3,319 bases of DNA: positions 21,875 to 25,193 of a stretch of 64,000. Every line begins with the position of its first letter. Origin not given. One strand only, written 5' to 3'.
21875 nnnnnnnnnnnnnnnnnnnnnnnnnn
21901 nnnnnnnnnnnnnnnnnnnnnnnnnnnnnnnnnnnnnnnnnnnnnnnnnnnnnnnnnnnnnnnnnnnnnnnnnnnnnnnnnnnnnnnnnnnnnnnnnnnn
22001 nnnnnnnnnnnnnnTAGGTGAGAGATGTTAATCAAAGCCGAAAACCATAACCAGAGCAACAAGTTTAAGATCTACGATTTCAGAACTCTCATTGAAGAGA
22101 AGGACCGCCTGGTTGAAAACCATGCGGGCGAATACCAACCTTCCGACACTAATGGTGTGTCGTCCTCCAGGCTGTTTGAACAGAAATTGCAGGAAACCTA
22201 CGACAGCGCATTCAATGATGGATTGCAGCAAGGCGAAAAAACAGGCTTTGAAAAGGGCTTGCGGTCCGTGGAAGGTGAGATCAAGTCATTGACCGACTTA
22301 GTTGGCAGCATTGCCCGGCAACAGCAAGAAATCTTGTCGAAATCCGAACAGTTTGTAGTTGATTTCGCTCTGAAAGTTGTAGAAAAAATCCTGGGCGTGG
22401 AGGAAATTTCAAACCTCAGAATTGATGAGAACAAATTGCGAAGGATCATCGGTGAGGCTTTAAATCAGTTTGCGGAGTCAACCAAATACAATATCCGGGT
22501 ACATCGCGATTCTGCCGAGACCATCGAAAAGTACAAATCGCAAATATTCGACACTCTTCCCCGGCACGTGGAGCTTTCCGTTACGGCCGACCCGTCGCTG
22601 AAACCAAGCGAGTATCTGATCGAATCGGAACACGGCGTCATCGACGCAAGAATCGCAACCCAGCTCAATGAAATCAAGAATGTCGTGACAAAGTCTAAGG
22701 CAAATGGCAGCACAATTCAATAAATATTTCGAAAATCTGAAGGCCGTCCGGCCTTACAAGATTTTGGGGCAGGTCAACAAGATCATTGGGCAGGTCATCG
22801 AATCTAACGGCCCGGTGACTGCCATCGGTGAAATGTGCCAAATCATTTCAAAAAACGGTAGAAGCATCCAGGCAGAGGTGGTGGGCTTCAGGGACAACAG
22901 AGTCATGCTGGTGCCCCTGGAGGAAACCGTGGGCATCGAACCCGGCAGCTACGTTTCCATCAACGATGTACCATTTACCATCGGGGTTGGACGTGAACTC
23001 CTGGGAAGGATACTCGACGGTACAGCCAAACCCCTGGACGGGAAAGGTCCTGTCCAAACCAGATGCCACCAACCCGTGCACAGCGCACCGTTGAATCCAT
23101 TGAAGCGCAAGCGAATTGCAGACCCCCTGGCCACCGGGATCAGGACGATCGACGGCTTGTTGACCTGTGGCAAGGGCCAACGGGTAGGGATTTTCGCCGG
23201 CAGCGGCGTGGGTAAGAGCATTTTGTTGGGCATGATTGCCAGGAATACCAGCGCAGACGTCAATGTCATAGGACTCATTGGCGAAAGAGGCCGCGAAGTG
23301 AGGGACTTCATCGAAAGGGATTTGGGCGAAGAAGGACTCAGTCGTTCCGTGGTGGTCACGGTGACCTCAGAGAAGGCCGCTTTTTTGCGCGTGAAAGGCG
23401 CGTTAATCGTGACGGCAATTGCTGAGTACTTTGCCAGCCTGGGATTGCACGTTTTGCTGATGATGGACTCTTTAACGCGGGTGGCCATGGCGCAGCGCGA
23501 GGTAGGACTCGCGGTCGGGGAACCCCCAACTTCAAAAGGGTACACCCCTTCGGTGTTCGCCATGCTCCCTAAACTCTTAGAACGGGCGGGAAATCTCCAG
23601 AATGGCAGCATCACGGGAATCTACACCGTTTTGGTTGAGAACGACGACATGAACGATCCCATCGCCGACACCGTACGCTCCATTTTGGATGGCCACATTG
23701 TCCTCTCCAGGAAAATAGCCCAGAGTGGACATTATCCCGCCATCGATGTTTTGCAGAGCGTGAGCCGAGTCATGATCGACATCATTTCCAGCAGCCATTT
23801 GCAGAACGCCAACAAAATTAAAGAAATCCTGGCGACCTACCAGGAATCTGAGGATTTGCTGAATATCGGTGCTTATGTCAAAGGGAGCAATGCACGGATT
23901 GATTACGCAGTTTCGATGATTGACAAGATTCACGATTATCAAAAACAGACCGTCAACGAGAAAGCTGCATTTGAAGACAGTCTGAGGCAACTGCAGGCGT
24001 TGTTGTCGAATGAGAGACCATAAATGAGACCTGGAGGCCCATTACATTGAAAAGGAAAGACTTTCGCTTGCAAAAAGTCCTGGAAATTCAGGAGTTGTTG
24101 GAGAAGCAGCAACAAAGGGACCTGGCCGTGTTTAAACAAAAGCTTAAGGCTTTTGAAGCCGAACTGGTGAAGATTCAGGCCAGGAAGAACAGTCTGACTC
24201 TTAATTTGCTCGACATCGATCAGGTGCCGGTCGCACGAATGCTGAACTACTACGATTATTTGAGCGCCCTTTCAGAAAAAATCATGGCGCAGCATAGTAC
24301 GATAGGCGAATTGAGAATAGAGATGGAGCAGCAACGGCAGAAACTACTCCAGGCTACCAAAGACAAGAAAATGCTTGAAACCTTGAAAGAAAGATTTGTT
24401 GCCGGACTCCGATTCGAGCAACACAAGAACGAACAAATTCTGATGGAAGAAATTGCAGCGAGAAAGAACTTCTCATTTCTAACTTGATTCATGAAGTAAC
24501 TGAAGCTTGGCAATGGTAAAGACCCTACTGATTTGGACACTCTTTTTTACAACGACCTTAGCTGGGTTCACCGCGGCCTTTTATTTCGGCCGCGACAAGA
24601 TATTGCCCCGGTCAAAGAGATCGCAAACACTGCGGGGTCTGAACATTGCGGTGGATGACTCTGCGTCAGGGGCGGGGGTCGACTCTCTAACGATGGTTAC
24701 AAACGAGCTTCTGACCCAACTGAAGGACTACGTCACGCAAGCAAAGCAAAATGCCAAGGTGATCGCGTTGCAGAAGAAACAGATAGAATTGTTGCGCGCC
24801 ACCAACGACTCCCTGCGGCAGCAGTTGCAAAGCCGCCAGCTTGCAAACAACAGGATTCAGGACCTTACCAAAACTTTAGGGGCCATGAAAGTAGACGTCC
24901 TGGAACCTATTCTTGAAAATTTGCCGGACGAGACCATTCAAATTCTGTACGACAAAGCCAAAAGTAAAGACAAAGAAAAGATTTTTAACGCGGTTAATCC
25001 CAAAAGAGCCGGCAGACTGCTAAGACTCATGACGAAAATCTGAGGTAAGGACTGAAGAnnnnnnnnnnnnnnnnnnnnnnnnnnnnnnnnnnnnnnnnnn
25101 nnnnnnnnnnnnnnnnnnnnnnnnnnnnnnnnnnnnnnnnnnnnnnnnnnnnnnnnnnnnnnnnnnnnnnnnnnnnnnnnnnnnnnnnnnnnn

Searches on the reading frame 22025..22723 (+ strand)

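Call 40: search_protein_families(library=pfam, proteins=[window:22025-22723:+], max_evalue=0.00001)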
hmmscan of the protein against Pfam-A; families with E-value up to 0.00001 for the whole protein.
window:22025-22723:+ (232 aa): 1 family
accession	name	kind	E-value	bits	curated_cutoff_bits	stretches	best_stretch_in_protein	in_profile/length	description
PF02108.21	FliH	-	9.1e-18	64.9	24.1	1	85-216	3-127/128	Flagellar assembly protein FliH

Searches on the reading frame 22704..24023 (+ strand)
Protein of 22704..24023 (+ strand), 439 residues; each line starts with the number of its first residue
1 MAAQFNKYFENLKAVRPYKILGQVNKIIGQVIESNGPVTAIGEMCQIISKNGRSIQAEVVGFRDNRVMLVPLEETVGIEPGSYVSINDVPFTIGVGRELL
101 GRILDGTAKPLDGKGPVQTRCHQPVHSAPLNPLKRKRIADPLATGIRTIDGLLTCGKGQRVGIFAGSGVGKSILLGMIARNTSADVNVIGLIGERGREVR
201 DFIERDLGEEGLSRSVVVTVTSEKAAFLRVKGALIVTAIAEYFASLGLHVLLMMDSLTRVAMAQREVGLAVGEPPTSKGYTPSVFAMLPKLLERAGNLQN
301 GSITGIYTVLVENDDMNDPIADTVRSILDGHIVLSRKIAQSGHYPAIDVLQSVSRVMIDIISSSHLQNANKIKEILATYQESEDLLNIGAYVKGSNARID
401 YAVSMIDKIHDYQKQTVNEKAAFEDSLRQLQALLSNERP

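Call 40: search_protein_families(library=pfam, proteins=[window:22704-24023:+], max_evalue=0.00001)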
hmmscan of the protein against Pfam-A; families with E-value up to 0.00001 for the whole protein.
window:22704-24023:+ (439 aa): 3 families
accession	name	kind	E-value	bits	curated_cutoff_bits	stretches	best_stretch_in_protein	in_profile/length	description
PF00006.31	ATP-synt_ab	-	6.7e-88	294.3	29.5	1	145-354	1-213/213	ATP synthase alpha/beta family, nucleotide-binding domain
PF18269.6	T3SS_ATPase_C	-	6.6e-25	87.2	22.7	1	362-432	2-72/72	T3SS EscN ATPase C-terminal domain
PF02874.29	ATP-synt_ab_N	-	3.2e-09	37.6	20.9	1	25-84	2-65/69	ATP synthase alpha/beta family, beta-barrel domain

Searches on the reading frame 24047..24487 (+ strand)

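Call 47: search_protein_families(library=pfam, proteins=[window:24047-24487:+], max_evalue=0.1)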
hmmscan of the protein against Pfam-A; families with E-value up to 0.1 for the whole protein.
window:24047-24487:+ (146 aa): 2 families
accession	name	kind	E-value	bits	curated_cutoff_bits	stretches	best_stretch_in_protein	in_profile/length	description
PF02050.21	FliJ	-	6.3e-10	39.8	28.4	1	21-140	2-122/123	Flagellar FliJ protein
PF16789.10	YscO-like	-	0.0016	18.9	27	1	72-136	86-150/161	YscO-like protein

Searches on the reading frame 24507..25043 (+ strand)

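Call 40: search_protein_families(library=pfam, proteins=[window:24507-25043:+], max_evalue=0.00001)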
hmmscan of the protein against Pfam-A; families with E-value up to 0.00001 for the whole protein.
window:24507-25043:+ (178 aa): 0 families

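Call 47: search_protein_families(library=pfam, proteins=[window:24507-25043:+], max_evalue=0.1)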
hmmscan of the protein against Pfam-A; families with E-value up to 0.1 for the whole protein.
window:24507-25043:+ (178 aa): 3 families
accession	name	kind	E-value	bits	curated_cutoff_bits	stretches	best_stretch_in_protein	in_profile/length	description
PF03448.22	MgtE_N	-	0.025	15.6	25.9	1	104-159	38-93/102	MgtE intracellular N domain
PF16811.11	TAtT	-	0.057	13.2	26.5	1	76-153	48-125/263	TRAP transporter T-component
PF03979.19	Sigma70_r1_1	-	0.094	13.1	22.5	0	99-136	21-58/81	Sigma-70 factor, region 1.1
